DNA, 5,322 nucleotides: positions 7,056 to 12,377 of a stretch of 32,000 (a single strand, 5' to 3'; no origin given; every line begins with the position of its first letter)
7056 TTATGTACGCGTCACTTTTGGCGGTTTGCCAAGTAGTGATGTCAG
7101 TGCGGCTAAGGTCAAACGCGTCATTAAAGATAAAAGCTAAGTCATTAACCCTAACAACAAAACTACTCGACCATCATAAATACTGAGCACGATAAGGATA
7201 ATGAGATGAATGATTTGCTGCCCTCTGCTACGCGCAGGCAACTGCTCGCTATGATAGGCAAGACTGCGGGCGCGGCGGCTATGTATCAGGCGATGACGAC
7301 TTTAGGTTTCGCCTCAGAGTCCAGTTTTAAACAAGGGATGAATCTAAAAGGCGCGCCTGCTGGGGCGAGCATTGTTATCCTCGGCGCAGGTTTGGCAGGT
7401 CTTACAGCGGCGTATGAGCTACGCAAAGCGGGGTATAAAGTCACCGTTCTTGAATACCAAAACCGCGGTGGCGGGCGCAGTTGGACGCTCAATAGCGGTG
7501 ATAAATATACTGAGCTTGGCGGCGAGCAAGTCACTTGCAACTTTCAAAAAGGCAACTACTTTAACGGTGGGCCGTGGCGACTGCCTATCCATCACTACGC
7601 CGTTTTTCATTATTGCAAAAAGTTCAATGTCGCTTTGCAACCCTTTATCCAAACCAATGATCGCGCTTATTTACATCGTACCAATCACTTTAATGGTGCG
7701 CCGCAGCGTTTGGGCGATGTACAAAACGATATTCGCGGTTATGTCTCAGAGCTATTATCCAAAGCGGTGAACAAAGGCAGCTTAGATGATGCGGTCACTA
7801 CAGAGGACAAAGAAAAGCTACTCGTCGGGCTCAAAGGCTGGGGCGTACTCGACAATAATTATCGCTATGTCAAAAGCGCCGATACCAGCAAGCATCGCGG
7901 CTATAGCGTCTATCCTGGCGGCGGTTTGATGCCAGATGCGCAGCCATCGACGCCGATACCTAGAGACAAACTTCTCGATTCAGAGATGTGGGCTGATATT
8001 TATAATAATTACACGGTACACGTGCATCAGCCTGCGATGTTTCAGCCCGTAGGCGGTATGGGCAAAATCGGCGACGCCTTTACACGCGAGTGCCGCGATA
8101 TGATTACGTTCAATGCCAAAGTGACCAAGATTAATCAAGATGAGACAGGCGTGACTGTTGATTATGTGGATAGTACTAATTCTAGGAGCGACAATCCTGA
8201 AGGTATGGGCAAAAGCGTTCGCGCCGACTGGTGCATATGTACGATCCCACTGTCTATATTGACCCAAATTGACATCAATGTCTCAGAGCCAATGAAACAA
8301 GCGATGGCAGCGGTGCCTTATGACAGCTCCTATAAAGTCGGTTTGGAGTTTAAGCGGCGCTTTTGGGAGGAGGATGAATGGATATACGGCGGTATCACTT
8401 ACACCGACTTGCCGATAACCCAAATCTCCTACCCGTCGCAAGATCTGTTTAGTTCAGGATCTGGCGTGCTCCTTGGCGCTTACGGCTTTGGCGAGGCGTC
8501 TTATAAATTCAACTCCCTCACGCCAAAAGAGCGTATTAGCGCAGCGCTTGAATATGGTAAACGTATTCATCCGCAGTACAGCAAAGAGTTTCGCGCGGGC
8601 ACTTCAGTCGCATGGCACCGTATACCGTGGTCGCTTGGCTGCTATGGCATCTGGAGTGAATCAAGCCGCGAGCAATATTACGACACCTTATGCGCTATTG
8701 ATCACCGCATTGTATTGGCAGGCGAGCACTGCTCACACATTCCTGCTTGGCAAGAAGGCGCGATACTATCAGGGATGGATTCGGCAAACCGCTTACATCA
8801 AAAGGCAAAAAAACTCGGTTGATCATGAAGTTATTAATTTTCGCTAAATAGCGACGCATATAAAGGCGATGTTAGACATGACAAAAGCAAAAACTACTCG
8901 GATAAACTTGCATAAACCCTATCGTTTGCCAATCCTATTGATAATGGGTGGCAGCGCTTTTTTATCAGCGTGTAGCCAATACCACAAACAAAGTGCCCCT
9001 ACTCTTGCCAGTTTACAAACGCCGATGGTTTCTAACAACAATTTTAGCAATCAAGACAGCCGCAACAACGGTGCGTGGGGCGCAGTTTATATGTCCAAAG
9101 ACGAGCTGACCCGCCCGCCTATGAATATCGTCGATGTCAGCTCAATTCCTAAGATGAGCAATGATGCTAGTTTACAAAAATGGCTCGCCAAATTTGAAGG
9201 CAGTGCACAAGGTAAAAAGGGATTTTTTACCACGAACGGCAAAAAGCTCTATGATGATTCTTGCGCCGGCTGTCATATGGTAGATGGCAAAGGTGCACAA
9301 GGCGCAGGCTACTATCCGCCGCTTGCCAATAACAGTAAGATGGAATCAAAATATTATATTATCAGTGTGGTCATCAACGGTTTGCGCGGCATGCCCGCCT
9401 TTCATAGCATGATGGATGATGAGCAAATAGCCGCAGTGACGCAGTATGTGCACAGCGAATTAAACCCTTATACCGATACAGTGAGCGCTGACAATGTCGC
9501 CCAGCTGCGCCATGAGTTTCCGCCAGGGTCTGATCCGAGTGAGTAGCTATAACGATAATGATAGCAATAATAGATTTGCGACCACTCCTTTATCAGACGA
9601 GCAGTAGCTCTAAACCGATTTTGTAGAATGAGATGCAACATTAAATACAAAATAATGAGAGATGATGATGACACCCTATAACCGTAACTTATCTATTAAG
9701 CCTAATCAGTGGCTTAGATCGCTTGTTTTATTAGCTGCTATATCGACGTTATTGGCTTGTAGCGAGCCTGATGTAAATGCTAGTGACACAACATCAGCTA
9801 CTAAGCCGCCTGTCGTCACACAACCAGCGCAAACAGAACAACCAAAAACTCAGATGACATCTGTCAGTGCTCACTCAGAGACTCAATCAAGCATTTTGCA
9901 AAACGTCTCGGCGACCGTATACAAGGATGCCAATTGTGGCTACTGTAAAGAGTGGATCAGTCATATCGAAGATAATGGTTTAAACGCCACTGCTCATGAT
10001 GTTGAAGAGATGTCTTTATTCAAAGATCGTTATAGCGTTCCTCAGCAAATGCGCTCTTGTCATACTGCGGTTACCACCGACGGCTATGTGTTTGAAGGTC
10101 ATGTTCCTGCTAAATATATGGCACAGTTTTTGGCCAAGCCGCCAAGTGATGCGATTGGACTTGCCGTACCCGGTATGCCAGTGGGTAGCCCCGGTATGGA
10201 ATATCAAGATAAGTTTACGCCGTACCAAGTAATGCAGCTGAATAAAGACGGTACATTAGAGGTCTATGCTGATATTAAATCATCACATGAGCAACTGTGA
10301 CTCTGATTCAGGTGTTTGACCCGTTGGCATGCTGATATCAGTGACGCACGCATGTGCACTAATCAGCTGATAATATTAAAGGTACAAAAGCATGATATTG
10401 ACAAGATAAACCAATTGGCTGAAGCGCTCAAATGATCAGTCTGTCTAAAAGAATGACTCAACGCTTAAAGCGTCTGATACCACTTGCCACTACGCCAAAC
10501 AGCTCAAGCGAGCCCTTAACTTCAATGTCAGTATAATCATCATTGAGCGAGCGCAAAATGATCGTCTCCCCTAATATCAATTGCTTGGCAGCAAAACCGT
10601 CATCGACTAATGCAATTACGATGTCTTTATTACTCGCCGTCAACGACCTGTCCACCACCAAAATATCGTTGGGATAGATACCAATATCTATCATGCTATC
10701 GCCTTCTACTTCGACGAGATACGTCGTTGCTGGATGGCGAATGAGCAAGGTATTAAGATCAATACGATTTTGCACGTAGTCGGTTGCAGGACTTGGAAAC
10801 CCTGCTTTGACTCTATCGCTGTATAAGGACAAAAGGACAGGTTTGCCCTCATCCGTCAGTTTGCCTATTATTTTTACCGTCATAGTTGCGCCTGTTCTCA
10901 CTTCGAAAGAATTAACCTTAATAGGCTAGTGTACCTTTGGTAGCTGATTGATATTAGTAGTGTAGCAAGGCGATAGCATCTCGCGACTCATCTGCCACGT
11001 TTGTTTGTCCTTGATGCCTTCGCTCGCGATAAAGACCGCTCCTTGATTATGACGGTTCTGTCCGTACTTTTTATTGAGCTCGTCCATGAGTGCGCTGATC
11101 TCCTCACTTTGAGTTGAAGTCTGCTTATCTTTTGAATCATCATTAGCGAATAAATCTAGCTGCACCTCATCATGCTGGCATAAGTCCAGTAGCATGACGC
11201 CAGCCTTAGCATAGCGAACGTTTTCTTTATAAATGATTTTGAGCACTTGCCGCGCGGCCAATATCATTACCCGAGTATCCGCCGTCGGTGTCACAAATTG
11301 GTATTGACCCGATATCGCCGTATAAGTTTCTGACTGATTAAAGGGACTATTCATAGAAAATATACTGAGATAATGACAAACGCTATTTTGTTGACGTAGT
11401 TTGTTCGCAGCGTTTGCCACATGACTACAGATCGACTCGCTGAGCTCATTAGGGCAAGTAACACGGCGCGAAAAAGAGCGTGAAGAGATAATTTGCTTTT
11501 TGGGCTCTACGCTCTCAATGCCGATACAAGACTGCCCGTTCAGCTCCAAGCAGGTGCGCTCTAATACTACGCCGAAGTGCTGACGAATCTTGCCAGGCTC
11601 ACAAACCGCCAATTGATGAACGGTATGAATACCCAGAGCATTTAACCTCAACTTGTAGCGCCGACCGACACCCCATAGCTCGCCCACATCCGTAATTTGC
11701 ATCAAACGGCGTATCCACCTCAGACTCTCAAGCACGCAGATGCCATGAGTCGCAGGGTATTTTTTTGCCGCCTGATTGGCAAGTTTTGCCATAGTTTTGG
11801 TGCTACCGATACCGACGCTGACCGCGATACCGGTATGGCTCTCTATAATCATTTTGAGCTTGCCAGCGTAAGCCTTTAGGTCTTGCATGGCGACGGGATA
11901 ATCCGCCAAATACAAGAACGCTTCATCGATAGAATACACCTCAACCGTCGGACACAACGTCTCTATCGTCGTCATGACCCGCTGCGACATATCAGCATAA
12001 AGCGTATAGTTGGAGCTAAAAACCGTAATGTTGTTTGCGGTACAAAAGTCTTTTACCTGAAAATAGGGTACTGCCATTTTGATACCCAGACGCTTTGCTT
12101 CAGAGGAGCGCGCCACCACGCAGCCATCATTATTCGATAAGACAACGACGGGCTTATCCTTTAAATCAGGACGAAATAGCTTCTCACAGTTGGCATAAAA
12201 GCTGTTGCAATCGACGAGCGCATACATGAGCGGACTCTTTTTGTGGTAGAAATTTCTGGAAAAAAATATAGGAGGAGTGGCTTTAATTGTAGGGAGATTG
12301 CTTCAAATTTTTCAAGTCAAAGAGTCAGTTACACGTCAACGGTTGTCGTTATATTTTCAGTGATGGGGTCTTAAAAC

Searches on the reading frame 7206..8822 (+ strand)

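Call 7: search_protein_families(library=pfam, proteins=[window:7206-8822:+])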
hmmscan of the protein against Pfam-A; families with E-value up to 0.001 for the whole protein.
window:7206-8822:+ (538 aa): 9 families
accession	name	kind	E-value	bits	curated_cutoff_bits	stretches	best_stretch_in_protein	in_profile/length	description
PF01593.30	Amino_oxidase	-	5e-57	194.6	19.8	1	63-530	1-442/443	Flavin containing amine oxidoreductase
PF13450.12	NAD_binding_8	-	4.1e-10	40.2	21.9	1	58-97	1-40/68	NAD(P)-binding Rossmann-like domain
PF01266.30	DAO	-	1.3e-08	35.2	27.9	1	56-93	2-40/353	FAD dependent oxidoreductase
PF00890.30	FAD_binding_2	-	8.3e-07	29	20.4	1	56-90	2-36/414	FAD binding domain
PF01946.23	Thi4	-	4.2e-06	26.6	26.2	1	54-94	18-59/235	Thi4 family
PF07992.20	Pyr_redox_2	-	9.8e-06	25.6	26.1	1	55-85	2-31/291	Pyridine nucleotide-disulphide oxidoreductase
PF00070.33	Pyr_redox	-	1.6e-05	25.7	22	1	55-87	1-33/82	Pyridine nucleotide-disulphide oxidoreductase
PF01494.25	FAD_binding_3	-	3.1e-05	23.8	22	0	55-86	3-34/349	FAD binding domain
PF03486.20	HI0933_like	-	0.00063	19.7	50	0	55-89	2-36/244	HI0933-like protein Rossmann domain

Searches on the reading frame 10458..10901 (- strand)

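Call 7: search_protein_families(library=pfam, proteins=[window:10458-10901:-])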
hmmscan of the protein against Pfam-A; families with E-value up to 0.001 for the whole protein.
window:10458-10901:- (147 aa): 1 family
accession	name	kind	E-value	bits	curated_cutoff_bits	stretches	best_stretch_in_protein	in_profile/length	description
PF00717.28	Peptidase_S24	-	3.2e-24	85.3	23.3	1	26-138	2-115/116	Peptidase S24-like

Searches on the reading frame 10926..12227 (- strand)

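Call 8: search_protein_families(library=pfam, proteins=[window:10926-12227:-])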
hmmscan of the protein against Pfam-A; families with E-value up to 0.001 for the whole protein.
window:10926-12227:- (433 aa): 4 families
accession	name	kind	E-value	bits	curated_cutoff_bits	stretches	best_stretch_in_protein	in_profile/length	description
PF00817.25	IMS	-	1.1e-38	133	23.2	1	5-151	1-147/148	impB/mucB/samB family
PF11799.13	IMS_C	-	6.4e-19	68.8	20.7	1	243-359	1-109/109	impB/mucB/samB family C-terminal domain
PF13438.11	DUF4113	-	1e-15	57.9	24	1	378-432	4-51/51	Domain of unknown function (DUF4113)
PF21999.2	IMS_HHH_1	-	0.00037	21.3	27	0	183-220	2-39/53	DNA polymerase-iota, thumb domain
